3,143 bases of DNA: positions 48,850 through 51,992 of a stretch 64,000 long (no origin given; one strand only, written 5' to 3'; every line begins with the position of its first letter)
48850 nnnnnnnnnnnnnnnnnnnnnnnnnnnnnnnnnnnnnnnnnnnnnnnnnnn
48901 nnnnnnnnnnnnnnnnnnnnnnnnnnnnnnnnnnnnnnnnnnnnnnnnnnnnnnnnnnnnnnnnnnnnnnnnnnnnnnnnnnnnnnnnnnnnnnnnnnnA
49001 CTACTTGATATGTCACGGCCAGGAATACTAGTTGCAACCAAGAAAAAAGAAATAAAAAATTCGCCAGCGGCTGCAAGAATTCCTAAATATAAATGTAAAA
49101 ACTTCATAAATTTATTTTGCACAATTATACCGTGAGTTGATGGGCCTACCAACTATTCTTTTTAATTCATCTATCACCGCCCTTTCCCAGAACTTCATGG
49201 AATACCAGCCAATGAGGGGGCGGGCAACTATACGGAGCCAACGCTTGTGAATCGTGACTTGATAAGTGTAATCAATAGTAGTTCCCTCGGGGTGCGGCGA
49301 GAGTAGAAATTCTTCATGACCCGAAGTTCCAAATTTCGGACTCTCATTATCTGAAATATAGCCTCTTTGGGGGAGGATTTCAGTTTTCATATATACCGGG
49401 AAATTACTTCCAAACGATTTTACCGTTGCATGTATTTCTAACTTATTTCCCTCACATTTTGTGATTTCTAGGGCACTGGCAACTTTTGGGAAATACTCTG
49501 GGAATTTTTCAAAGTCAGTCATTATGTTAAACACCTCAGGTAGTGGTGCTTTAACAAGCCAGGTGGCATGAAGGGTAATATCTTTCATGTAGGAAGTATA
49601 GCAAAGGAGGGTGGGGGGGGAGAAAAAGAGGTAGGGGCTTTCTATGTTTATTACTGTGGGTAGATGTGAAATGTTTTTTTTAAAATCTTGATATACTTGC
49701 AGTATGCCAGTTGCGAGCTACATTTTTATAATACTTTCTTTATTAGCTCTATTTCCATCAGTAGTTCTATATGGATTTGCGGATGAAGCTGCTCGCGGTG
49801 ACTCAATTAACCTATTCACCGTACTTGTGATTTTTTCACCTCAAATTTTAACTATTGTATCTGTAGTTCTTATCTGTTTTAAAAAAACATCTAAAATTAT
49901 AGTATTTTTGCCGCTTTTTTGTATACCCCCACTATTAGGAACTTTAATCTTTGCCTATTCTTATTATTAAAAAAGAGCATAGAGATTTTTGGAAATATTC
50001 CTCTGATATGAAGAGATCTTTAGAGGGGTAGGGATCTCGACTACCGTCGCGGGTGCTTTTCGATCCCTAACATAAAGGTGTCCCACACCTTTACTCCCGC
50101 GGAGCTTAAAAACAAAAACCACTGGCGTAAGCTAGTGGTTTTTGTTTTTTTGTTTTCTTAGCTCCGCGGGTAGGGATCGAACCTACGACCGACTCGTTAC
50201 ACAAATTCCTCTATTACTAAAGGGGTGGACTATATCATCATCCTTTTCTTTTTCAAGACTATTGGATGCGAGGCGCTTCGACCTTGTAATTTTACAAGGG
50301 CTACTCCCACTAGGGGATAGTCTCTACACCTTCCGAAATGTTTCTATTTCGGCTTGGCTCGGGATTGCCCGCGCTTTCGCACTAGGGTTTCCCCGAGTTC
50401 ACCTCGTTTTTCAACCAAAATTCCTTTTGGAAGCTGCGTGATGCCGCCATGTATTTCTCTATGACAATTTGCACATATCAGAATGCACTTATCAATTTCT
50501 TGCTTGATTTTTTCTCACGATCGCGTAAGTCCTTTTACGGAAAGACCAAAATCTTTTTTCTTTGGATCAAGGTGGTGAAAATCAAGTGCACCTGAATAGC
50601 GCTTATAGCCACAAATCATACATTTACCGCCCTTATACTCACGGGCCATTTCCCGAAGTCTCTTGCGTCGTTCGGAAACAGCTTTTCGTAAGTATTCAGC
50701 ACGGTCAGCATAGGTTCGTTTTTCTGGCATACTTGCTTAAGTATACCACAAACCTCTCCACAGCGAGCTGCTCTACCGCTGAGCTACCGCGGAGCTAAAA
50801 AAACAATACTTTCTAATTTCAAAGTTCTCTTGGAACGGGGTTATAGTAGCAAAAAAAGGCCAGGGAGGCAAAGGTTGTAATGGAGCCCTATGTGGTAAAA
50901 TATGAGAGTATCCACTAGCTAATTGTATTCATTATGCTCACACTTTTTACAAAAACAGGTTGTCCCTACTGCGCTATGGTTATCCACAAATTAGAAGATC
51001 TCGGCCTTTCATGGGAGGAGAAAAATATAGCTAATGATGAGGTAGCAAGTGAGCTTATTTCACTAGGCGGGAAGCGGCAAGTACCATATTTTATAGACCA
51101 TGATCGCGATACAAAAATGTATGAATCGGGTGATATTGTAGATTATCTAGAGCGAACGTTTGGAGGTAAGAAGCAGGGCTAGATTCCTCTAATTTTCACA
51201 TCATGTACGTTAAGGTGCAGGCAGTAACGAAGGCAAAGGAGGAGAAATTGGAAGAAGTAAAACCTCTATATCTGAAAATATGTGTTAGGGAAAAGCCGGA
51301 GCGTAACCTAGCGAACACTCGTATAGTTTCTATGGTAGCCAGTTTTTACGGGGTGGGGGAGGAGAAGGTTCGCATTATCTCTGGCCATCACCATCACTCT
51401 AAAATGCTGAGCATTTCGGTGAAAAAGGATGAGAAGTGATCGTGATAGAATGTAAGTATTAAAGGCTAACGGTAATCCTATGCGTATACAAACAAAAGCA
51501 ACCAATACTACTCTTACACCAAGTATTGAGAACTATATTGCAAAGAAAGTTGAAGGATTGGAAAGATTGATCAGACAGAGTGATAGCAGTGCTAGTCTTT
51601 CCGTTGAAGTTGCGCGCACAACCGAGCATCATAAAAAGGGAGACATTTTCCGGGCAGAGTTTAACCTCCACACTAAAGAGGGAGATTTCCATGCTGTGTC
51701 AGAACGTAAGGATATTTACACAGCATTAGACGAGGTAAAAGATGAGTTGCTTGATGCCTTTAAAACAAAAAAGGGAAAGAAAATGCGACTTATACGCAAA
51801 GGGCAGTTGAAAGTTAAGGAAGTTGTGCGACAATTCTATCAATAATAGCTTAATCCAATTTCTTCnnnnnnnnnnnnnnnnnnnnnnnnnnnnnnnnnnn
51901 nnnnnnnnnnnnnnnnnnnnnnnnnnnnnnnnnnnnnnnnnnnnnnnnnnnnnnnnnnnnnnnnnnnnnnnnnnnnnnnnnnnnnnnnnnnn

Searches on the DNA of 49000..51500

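Call 60: search_rna_families(source=window, start=49000, end=51500, threshold=evalue, max_evalue=1, show_alignments=1)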
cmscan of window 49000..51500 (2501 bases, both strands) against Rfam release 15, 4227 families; matches with E-value up to 1: 4.
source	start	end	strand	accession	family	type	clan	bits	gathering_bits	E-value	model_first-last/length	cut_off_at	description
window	50207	50492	-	RF00028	Intron_gpI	Intron;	-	70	50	3.9e-17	1-253/253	no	Group I catalytic intron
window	50106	50181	+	RF02351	psRNA14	Gene; sRNA;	-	33.6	60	0.0031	1-84/84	no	Proteobacteria sRNA psRNA14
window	50074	50151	-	RF02351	psRNA14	Gene; sRNA;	-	30.1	60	0.02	1-84/84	no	Proteobacteria sRNA psRNA14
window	50094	50172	+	RF04133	MIR2646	Gene; miRNA;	-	18.6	245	0.47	1-256/256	no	MIR2646 microRNA precursor family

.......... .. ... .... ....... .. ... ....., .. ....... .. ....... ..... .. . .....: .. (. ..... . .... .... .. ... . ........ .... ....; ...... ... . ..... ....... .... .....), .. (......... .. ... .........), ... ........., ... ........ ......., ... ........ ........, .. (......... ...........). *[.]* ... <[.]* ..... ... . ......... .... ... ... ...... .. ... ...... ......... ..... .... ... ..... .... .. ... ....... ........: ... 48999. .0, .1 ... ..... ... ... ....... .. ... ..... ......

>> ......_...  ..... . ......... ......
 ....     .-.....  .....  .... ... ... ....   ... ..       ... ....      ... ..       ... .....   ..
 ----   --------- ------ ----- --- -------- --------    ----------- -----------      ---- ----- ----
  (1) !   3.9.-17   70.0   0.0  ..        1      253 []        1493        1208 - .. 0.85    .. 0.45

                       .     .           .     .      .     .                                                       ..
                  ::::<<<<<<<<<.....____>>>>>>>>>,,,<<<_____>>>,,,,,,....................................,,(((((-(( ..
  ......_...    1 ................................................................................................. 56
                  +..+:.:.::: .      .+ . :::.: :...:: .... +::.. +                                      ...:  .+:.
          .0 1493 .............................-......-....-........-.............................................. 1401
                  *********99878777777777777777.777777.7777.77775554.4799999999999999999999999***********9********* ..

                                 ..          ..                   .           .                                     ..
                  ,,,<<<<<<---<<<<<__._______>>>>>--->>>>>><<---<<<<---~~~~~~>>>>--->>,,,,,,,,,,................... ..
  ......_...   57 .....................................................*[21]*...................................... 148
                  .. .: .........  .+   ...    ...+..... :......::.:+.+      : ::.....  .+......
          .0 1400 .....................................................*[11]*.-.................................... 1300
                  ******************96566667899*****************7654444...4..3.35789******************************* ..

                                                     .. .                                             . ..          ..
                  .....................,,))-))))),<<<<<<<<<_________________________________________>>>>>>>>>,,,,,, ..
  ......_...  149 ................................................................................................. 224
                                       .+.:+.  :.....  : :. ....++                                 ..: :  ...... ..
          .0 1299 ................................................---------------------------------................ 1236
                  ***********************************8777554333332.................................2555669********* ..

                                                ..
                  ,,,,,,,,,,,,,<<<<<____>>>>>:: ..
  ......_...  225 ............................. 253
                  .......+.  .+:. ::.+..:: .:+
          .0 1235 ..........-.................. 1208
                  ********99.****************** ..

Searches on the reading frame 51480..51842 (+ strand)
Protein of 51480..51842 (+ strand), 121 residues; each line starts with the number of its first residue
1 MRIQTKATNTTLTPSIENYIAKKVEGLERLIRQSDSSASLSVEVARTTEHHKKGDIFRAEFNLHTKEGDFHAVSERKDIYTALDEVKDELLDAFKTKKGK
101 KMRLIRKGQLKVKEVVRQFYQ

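Call 46: search_protein_families(library=pfam, proteins=[window:51480-51842:+], max_evalue=0.001)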
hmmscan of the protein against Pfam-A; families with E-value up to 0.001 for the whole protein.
window:51480-51842:+ (121 aa): 1 family
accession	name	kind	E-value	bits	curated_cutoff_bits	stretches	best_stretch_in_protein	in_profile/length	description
PF02482.25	Ribosomal_S30AE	-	3.9e-11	44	23.7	1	3-100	1-86/88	Sigma 54 modulation protein / S30EA ribosomal protein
